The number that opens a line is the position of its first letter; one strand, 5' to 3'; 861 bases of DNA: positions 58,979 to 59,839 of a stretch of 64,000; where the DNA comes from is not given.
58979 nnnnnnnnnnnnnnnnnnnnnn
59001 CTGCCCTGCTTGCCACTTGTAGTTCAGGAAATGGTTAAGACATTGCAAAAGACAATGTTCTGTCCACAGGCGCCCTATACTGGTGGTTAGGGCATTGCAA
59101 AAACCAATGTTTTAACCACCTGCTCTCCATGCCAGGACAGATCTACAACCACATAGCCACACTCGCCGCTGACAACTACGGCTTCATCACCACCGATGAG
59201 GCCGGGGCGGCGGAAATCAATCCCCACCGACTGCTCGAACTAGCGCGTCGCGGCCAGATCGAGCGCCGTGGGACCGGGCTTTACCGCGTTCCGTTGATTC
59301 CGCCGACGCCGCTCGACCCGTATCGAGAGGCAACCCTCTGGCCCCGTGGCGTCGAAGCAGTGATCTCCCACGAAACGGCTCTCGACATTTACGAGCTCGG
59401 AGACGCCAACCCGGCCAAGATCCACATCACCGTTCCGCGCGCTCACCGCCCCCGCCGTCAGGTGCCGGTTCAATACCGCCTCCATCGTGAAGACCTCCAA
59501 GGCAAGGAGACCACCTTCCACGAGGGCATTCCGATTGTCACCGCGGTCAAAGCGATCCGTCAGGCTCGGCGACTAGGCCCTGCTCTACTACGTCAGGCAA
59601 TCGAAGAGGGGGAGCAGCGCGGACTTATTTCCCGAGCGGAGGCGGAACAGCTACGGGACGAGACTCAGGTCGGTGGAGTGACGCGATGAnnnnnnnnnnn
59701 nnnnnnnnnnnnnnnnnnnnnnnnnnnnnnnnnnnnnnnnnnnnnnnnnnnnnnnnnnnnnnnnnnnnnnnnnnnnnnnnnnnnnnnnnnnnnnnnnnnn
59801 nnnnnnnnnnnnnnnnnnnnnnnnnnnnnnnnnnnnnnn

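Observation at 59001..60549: An AbiEi/AbiEii type IV TA (abortive-infection) module with paired operator-like repeats is inserted between polyamine catabolism genes and the pot transporter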

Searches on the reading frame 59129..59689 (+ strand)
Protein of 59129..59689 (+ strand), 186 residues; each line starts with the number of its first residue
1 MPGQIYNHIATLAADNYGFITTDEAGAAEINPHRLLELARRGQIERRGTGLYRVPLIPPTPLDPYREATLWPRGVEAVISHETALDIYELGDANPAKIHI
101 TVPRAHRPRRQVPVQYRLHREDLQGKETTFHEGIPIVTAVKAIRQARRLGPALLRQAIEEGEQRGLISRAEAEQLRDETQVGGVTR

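Call 4: search_protein_families(library=pfam, proteins=[window:59129-59689:+], max_evalue=0.1)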
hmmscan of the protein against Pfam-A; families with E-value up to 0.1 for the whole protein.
window:59129-59689:+ (186 aa): 1 family
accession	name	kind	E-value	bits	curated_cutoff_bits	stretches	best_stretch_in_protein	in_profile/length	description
PF13338.12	AbiEi_4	-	2.9e-10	40.5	25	1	9-55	3-49/49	Transcriptional regulator, AbiEi antitoxin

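Call 5: search_protein_families(library=ncbifam, proteins=[window:59129-59689:+], max_evalue=0.1)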
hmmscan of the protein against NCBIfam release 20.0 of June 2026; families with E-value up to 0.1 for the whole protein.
window:59129-59689:+ (186 aa): 0 families

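Call 6: search_protein_families(library=padloc, proteins=[window:59129-59689:+], max_evalue=0.1)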
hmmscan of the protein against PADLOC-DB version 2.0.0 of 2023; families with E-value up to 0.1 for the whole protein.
window:59129-59689:+ (186 aa): 19 families
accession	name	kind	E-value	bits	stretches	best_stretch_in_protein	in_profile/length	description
PDLC02228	AbiEi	-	3.3e-58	194.5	1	5-178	26-194/216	AbiEi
PDLC02249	AbiEi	-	2.7e-37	126.4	1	6-175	5-172/184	AbiEi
PDLC02256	AbiEi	-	4.6e-30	102.9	1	13-179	10-172/174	AbiEi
PDLC02260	AbiEi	-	6e-25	85.6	1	6-135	4-129/131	AbiEi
PDLC02231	AbiEi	-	2.1e-23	81.5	1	7-174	8-184/280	AbiEi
PDLC02225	AbiEi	-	8.1e-19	66.1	1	7-120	8-112/198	AbiEi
PDLC02265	AbiEi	-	2.9e-12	44.7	1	10-119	8-114/198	AbiEi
PDLC02244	AbiEi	-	3e-12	44.5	1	9-174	10-177/292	AbiEi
PDLC02239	AbiEi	-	1e-10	39.7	1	20-153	12-154/195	AbiEi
PDLC02283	AbiEi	-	1.2e-09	36.2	1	14-122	14-120/201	AbiEi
PDLC02259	AbiEi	-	2.6e-09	34.8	1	21-179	3-168/191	AbiEi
PDLC02275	AbiEi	-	6.9e-08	30.7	1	12-109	6-99/184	AbiEi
PDLC02267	AbiEi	-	3.8e-06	24.5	1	35-118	41-118/252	AbiEi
PDLC02263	AbiEi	-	0.0004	18.3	1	4-109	48-150/244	AbiEi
PDLC02254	AbiEi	-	0.0004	18.1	1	19-115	17-114/197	AbiEi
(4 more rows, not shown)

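Call 10: find_homologous_proteins(query=window:59129-59689:+)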
Query window:59129-59689:+ (186 aa): 440 proteins with E <= 0.001 among 1077 candidates; the best 120 are listed.
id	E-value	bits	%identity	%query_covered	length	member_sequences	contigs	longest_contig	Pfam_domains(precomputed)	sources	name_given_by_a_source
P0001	4.6e-117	406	100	100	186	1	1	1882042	PF13338.13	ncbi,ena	-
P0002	7.8e-98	344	85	100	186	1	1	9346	PF13338.13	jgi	jgi:predicted transcriptional regulator of viral defense system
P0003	1.9e-97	342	85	100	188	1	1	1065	PF13338.13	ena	-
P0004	9.4e-97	340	83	100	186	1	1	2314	PF13338.13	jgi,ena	-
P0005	1.5e-93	330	85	96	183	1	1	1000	PF13338.13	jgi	jgi:predicted transcriptional regulator of viral defense system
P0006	1.6e-93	330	85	96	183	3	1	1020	PF13338.13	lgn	-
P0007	3.6e-93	328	79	100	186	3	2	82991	PF13338.13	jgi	jgi:predicted transcriptional regulator of viral defense system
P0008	2.5e-92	326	81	100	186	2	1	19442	PF13338.13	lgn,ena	-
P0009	1.1e-90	320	79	100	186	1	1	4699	PF13338.13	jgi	jgi:predicted transcriptional regulator of viral defense system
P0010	1.9e-90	320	78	100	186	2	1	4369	-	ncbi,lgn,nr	ncbi:MAG TPA: hypothetical protein VK480_02255 [Solirubrobacterales bacterium]|nr:hypothetical prote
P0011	3.1e-90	319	77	100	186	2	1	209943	PF13338.13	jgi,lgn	jgi:predicted transcriptional regulator of viral defense system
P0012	4.2e-90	318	80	98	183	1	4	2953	PF13338.13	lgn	-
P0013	1.0e-89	317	80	100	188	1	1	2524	PF13338.13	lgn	-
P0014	1.0e-89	317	80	98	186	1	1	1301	PF13338.13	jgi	jgi:predicted transcriptional regulator of viral defense system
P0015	1.9e-89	316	80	98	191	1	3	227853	PF13338.13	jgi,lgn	jgi:predicted transcriptional regulator of viral defense system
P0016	3.3e-89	315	80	100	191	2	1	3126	PF13338.13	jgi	jgi:predicted transcriptional regulator of viral defense system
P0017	5.1e-89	315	78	100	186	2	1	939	PF13338.13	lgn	-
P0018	1.0e-88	314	78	100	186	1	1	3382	PF13338.13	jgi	jgi:predicted transcriptional regulator of viral defense system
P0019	1.3e-88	314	81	96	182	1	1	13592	PF13338.13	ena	-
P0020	2.8e-88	313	80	96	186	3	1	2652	PF13338.13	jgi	-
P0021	3.8e-88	312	81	95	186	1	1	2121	PF13338.13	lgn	-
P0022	4.7e-88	312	79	96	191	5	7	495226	PF13338.13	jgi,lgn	jgi:predicted transcriptional regulator of viral defense system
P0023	5.7e-88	311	77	100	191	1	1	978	PF13338.13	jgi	jgi:predicted transcriptional regulator of viral defense system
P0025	7.6e-88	311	76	99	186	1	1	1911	PF13338.13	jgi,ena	-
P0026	1.3e-87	310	76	99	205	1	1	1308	PF13338.13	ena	-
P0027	2.1e-87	310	77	100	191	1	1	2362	PF13338.13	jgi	jgi:predicted transcriptional regulator of viral defense system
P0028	4.0e-87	309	81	94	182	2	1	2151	PF13338.13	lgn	-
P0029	6.7e-87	308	74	100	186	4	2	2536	PF13338.13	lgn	-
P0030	1.1e-86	307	79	99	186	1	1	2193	PF13338.13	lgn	-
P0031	2.5e-86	306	77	99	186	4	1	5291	PF13338.13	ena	-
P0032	4.5e-86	305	77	98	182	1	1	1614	PF13338.13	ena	-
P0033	9.4e-86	304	77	100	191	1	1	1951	PF13338.13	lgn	-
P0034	2.0e-85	303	77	98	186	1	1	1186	PF13338.13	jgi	jgi:predicted transcriptional regulator of viral defense system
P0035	2.6e-84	300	74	98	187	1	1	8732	PF13338.13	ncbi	-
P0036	2.2e-83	297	77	97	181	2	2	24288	PF13338.13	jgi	jgi:predicted transcriptional regulator of viral defense system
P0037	7.3e-83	295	79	90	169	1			PF13338.13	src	-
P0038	9.3e-83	294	76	96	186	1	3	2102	PF13338.13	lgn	-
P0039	4.8e-82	292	74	98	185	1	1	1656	PF13338.13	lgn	-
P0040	8.6e-81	288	73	100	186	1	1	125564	PF13338.13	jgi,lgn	jgi:predicted transcriptional regulator of viral defense system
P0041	3.2e-78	280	71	97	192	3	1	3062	PF13338.13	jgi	jgi:predicted transcriptional regulator of viral defense system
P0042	4.9e-78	279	71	100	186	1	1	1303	PF13338.13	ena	-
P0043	1.5e-77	278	73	99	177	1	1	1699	PF13338.13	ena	-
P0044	1.7e-76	274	69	98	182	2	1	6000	PF13338.13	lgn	-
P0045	4.5e-76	273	66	98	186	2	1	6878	PF13338.13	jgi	jgi:predicted transcriptional regulator of viral defense system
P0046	1.3e-75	271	68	97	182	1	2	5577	PF13338.13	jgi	jgi:predicted transcriptional regulator of viral defense system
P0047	1.9e-75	271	67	100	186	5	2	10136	PF13338.13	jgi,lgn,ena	-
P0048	2.5e-75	270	67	99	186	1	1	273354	PF13338.13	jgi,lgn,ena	-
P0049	7.3e-75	269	69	98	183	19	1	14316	PF13338.13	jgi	jgi:predicted transcriptional regulator of viral defense system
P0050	7.5e-75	269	70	97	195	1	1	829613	PF13338.13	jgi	jgi:predicted transcriptional regulator of viral defense system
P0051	1.3e-74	268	66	98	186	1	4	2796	PF13338.13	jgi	jgi:predicted transcriptional regulator of viral defense system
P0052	2.4e-74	267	67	99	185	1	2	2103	PF13338.13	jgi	jgi:predicted transcriptional regulator of viral defense system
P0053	5.5e-74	266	67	100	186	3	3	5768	PF13338.13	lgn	-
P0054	5.6e-74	266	67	100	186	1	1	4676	PF13338.13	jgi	jgi:predicted transcriptional regulator of viral defense system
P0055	7.1e-74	266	68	98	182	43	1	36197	PF13338.13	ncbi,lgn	ncbi:MAG: type IV toxin-antitoxin system AbiEi family antitoxin domain-containing protein [Solirubro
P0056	1.3e-73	265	67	100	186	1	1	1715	PF13338.13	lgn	-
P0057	1.3e-73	265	68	97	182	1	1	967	PF13338.13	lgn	-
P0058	1.3e-73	265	66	98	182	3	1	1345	PF13338.13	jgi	jgi:predicted transcriptional regulator of viral defense system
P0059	1.6e-73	264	66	100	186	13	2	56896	PF13338.13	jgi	-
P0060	1.9e-73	264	68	98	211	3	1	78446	PF13338.13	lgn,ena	-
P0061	1.9e-73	264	65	100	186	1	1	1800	PF13338.13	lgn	-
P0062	2.8e-73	264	67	99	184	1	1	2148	PF09407.17,PF13338.13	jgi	jgi:predicted transcriptional regulator of viral defense system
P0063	6.5e-73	262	67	98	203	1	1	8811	PF13338.13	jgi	jgi:predicted transcriptional regulator of viral defense system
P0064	7.4e-73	262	69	96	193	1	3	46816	PF13338.13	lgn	-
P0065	7.8e-73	262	68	98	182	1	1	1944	PF13338.13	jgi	jgi:predicted transcriptional regulator of viral defense system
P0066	9.9e-73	262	66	100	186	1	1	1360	PF13338.13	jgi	jgi:predicted transcriptional regulator of viral defense system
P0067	1.1e-72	262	66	99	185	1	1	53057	PF13338.13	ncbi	-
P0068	1.2e-72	262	66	100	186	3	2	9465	PF13338.13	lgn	-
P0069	1.4e-72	261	66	98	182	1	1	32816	PF13338.13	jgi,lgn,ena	-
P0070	1.7e-72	261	65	100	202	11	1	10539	PF13338.13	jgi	jgi:predicted transcriptional regulator of viral defense system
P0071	2.0e-72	261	67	98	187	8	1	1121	PF13338.13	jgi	jgi:predicted transcriptional regulator of viral defense system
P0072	2.0e-72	261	67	98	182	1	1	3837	PF13338.13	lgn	-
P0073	4.6e-72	260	64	98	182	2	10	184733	PF13338.13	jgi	jgi:predicted transcriptional regulator of viral defense system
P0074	4.9e-72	260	65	100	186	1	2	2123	PF13338.13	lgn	-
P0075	5.1e-72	259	66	100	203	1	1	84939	PF13338.13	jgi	jgi:predicted transcriptional regulator of viral defense system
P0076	5.1e-72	259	66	98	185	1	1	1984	PF13338.13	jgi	jgi:predicted transcriptional regulator of viral defense system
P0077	8.4e-72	259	66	98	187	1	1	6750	PF09407.17,PF13338.13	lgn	-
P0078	8.4e-72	259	66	100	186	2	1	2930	PF13338.13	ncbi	-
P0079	2.7e-71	257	65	98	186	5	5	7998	PF13338.13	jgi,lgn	jgi:predicted transcriptional regulator of viral defense system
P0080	3.2e-71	257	66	100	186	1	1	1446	PF13338.13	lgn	-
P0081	2.8e-70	254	66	96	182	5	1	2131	PF13338.13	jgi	jgi:predicted transcriptional regulator of viral defense system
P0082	6.7e-70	253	64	97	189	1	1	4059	PF13338.13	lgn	-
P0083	2.8e-69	251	63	99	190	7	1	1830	PF13338.13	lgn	-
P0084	1.1e-68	249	63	98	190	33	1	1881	PF13338.13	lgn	-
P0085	1.7e-68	248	64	96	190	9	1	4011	PF13338.13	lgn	-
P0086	6.6e-68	246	64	96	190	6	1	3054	PF13338.13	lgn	-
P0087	1.3e-67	245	63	96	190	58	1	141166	PF13338.13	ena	-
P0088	2.7e-67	244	66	86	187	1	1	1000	PF13338.13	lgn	-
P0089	3.2e-67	244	62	94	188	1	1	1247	PF13338.13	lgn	-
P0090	3.8e-67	244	63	95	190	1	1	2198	PF13338.13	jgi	jgi:predicted transcriptional regulator of viral defense system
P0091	4.0e-67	244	64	96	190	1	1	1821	PF09407.17,PF13338.13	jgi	jgi:predicted transcriptional regulator of viral defense system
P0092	7.5e-67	243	65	95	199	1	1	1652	PF13338.13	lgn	-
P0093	6.1e-66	240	64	94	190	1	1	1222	PF13338.13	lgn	-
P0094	1.5e-65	238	63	96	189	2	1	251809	PF13338.13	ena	-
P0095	1.9e-65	238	61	98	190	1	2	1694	PF13338.13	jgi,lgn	-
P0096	5.8e-65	237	62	95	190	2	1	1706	PF09407.17,PF13338.13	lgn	-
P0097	2.5e-64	234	61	97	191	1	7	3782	PF13338.13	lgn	-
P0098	3.7e-64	234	64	91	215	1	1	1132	PF13338.13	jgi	jgi:predicted transcriptional regulator of viral defense system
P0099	1.0e-63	232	62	94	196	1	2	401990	PF13338.13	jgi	jgi:predicted transcriptional regulator of viral defense system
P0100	7.8e-63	230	62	94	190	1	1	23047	PF13338.13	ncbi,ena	-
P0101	7.8e-62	226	58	97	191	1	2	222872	PF13338.13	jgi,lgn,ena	-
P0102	1.7e-61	225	59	97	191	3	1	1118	PF13338.13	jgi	-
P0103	3.2e-61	224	61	94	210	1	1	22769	PF13338.13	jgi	jgi:predicted transcriptional regulator of viral defense system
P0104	9.0e-61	223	60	96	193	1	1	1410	PF13338.13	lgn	-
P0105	9.2e-61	223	59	97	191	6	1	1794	PF13338.13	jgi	jgi:predicted transcriptional regulator of viral defense system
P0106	1.4e-60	222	58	96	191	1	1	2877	PF13338.13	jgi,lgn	jgi:predicted transcriptional regulator of viral defense system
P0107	2.0e-60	222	59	96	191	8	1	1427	PF13338.13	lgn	-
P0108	2.8e-60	221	58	97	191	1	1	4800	PF13338.13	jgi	jgi:predicted transcriptional regulator of viral defense system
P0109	3.4e-60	221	57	97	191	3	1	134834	PF13338.13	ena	-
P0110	1.4e-59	219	57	100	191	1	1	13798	PF13338.13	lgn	-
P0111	1.7e-59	219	57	97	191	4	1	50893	PF13338.13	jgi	jgi:predicted transcriptional regulator of viral defense system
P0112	1.8e-59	219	57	100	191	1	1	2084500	PF13338.13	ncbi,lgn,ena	-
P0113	2.5e-59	218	58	97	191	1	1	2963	PF13338.13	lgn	-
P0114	5.5e-59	217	58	96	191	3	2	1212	PF13338.13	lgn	-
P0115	5.7e-59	217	59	97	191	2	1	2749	PF13338.13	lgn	-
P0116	6.7e-59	217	57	97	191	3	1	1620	PF13338.13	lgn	-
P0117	6.9e-59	217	56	96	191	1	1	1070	PF13338.13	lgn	-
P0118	1.1e-58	216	57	97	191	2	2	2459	PF13338.13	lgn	-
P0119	1.8e-58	215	55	97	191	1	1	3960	PF13338.13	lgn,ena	-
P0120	3.0e-58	215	57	97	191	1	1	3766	PF13338.13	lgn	-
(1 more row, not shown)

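Call 11: find_related_loci(query=window:59129-59689:+, collection=metagenome_contigs, flank=3000)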
Query window:59129-59689:+ (186 aa) in metagenome_contigs; peptide patterns used: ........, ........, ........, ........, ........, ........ (x = any residue, [..] = any of these).
426 stretches matched a pattern; 106 encode a relative of the query (tblastn E <= 1e-3); the best 80 are kept; 80 distinct loci.
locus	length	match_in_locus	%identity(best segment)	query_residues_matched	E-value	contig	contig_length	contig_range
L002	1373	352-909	83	1-186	5e-109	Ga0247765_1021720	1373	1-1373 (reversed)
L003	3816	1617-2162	78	1-182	4e-96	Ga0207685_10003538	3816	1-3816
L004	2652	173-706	80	1-178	2e-95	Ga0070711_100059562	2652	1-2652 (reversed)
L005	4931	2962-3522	65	1-185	1e-73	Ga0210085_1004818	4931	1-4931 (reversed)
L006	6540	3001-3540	64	1-178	3e-72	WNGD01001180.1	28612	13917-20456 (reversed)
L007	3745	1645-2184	64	1-178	3e-71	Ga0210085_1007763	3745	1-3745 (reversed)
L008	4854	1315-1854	58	1-178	3e-63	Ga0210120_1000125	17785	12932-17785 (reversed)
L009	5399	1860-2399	58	1-178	1e-63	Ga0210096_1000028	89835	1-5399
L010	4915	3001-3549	57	1-181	6e-63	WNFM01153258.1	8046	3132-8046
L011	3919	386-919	58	1-176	9e-63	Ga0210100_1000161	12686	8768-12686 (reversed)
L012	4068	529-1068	57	1-178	2e-62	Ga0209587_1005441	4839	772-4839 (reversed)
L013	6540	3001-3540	57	1-178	2e-62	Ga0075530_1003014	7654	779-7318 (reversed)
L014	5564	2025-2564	57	1-178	2e-62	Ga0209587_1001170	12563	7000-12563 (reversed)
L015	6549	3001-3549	56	1-181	8e-62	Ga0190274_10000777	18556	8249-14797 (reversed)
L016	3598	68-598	57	1-175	2e-61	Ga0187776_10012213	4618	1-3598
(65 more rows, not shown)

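Call 23: search_solved_structures(query=window:59129-59689:+, max_evalue=1, show_alignments=3)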
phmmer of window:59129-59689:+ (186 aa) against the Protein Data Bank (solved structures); distinct sequences matched with E-value up to 1: 1.
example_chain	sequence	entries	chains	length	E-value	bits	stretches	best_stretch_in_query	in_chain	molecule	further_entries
8rdw_D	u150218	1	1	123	0.18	14.8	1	78-185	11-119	Large ribosomal subunit protein bL12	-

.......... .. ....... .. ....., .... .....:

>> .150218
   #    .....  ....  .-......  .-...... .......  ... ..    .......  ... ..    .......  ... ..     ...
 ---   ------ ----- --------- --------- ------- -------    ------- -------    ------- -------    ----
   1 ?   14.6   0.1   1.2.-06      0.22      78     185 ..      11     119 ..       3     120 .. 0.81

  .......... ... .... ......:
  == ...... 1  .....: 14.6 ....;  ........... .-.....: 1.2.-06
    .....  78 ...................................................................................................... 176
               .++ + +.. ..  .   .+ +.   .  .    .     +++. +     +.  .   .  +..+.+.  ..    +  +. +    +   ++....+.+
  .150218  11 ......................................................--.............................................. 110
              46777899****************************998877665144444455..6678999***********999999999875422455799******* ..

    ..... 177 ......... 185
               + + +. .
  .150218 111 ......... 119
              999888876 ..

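Call 43: find_encoding_contigs(protein=P0001, flank=6000, max_places=3)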
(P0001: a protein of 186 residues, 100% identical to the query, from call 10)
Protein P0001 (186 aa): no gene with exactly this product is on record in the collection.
